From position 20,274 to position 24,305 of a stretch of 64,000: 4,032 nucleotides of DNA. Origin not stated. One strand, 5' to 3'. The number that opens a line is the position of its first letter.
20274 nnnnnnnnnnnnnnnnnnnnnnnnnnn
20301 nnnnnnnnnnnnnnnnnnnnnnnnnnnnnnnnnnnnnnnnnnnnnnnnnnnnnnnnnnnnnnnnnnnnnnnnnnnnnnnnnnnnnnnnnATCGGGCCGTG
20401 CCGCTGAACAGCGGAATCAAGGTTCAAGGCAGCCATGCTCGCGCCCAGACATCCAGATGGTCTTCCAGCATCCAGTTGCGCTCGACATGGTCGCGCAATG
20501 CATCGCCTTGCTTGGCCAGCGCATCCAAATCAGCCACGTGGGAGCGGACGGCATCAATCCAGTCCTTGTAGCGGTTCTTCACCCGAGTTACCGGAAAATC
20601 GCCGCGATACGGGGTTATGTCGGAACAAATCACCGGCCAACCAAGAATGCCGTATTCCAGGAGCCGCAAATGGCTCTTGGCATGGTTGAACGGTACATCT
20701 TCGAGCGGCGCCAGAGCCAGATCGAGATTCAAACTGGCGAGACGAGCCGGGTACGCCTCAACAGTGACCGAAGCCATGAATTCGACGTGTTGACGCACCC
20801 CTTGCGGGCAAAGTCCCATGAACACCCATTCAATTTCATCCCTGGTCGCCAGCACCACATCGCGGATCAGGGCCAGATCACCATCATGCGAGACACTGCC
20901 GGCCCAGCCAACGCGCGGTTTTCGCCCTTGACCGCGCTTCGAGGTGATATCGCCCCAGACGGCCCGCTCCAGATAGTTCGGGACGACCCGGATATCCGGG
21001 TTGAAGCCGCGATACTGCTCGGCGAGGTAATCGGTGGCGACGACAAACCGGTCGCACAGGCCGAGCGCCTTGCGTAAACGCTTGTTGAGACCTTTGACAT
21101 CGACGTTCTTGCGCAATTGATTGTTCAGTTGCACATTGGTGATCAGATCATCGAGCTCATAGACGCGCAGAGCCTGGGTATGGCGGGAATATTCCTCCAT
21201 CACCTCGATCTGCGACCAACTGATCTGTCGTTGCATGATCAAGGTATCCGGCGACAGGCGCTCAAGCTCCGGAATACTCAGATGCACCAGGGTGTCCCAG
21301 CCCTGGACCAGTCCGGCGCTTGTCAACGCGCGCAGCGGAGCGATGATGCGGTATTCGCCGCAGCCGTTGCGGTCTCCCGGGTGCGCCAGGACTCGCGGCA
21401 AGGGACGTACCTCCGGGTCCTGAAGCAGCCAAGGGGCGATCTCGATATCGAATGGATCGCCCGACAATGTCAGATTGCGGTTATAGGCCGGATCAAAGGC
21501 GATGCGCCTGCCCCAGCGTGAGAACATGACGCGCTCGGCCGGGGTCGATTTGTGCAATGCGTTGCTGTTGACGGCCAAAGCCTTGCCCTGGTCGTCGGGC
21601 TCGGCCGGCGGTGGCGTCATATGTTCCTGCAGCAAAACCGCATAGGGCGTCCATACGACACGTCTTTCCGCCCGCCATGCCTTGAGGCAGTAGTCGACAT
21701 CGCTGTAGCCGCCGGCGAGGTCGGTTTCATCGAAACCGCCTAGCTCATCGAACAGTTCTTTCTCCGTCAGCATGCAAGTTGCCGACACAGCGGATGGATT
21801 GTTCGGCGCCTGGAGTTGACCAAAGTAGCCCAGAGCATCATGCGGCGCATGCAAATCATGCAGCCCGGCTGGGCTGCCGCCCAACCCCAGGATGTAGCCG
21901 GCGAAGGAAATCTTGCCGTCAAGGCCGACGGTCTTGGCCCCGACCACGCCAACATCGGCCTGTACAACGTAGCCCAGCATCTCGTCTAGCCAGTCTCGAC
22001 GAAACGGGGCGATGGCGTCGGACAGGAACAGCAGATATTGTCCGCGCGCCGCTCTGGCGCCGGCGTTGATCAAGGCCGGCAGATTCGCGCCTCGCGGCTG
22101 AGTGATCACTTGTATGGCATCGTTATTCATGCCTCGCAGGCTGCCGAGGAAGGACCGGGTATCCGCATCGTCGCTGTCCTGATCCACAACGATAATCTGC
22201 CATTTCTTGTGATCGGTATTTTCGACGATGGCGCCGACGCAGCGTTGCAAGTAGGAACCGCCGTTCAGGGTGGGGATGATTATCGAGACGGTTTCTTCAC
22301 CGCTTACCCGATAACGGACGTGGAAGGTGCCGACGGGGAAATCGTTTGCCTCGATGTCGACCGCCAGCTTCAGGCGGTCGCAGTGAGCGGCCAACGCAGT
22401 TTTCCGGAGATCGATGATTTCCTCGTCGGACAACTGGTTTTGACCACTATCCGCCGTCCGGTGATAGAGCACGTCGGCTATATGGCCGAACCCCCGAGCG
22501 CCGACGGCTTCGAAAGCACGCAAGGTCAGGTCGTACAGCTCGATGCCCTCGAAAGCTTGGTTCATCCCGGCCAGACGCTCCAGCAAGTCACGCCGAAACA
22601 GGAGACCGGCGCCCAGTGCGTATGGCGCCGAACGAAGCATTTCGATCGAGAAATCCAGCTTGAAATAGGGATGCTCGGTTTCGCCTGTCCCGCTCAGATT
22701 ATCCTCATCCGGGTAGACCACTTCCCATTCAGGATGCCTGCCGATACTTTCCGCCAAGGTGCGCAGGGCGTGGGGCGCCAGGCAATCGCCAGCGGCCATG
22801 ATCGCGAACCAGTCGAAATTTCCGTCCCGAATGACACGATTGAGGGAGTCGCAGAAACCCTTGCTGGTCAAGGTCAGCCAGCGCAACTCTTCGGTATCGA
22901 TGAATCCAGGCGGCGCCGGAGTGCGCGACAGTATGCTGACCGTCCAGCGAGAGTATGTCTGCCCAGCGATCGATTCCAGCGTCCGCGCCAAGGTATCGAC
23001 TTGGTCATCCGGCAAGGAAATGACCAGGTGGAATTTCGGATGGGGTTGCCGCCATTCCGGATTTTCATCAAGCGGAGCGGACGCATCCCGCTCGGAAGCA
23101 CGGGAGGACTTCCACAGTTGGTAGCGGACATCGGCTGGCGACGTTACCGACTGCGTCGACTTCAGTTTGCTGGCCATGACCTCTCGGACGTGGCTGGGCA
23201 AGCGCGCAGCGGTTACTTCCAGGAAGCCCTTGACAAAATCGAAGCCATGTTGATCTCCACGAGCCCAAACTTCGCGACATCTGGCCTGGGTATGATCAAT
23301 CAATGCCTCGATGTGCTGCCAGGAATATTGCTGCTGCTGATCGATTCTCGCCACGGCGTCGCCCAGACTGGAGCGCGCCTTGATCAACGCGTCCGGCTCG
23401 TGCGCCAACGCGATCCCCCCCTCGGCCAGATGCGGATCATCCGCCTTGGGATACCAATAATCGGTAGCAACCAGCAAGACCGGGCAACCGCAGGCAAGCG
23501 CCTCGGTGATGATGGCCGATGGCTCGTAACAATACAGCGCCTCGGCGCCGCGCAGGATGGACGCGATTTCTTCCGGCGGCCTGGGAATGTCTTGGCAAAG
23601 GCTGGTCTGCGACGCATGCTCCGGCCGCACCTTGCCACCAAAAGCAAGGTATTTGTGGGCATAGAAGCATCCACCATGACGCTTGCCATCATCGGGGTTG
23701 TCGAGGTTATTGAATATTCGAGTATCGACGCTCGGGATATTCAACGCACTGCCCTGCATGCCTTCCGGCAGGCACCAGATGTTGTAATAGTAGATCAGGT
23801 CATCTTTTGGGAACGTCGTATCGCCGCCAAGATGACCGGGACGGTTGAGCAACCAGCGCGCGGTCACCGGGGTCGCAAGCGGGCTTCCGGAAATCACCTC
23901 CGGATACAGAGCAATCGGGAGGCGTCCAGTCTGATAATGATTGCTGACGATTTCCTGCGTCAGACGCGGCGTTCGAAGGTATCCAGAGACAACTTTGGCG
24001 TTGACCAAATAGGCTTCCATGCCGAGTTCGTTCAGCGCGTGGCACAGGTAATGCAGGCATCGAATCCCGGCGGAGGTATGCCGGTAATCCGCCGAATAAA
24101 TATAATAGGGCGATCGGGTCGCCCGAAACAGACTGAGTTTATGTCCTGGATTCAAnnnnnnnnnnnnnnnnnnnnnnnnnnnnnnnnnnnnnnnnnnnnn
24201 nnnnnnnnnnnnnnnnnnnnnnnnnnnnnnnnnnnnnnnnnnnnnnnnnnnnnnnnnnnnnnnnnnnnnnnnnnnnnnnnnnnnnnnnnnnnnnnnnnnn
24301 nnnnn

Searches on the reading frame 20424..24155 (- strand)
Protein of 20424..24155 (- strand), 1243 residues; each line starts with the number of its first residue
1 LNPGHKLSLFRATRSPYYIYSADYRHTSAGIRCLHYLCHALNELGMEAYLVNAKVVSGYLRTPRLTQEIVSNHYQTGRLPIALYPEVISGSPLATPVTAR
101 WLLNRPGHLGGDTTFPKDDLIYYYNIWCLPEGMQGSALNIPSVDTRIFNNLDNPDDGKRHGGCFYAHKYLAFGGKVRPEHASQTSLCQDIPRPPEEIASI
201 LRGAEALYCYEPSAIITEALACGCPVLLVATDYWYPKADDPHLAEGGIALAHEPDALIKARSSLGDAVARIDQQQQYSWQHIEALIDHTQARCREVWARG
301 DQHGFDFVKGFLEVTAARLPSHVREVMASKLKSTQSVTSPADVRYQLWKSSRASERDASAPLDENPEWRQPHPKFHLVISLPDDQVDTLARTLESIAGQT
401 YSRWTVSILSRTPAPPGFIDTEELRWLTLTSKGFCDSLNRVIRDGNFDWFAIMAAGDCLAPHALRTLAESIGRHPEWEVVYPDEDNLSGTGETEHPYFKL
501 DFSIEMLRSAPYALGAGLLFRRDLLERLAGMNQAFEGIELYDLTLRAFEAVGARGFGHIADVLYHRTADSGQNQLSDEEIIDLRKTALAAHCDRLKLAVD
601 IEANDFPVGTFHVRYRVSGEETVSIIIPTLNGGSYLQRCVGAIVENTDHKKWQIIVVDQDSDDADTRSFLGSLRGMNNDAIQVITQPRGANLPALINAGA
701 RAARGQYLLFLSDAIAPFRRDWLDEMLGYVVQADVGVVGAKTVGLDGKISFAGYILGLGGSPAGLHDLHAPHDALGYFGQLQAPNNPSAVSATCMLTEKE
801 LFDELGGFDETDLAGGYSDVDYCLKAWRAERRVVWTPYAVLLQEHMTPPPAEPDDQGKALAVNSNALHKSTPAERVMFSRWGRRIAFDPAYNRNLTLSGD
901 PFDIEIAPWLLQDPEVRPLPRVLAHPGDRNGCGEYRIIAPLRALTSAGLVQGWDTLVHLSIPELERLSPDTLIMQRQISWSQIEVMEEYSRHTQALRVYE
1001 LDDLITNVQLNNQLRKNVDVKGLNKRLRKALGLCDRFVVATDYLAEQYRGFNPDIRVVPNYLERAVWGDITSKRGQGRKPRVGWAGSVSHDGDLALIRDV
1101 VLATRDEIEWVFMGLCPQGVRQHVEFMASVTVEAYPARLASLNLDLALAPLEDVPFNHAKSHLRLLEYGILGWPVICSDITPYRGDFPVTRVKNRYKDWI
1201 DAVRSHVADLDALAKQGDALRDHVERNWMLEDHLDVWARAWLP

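Call 14: search_protein_families(library=pfam, proteins=[window:20424-24155:-], max_evalue=0.0001)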
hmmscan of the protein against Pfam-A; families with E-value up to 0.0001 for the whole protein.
window:20424-24155:- (1243 aa): 2 families
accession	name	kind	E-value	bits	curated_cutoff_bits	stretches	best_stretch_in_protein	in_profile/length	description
PF00535.33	Glycos_transf_2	-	2.3e-21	76.9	23.3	1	624-744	1-117/168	Glycosyl transferase family 2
PF13641.12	Glyco_tranf_2_3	-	9.1e-15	55.7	27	1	623-843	3-211/230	Glycosyltransferase like family 2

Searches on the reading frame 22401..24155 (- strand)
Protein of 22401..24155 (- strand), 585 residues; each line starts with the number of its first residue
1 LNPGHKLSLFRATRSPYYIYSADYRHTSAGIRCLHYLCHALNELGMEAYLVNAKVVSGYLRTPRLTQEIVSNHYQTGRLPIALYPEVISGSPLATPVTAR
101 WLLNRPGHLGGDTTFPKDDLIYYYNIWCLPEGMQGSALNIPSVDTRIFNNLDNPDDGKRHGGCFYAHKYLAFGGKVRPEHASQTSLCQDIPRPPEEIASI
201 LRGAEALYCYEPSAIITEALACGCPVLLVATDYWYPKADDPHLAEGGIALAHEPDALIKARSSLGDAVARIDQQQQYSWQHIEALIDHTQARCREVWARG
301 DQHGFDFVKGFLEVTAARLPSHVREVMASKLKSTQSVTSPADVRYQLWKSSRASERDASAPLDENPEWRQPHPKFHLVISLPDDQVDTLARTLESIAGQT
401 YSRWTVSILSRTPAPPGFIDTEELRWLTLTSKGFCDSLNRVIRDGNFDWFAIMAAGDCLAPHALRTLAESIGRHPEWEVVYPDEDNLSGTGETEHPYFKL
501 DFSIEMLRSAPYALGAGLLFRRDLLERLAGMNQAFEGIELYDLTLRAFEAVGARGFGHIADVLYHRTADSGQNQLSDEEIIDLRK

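Call 38: search_protein_families(library=pfam, proteins=[window:22401-24155:-], max_evalue=10)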
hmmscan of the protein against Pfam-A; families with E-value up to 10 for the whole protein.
window:22401-24155:- (585 aa): 2 families
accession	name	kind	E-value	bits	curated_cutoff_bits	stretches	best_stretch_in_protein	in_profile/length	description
PF13641.12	Glyco_tranf_2_3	-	0.0018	18.8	27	1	429-546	69-193/230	Glycosyltransferase like family 2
PF00535.33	Glycos_transf_2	-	0.0041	17.5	23.3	1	387-527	11-166/168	Glycosyl transferase family 2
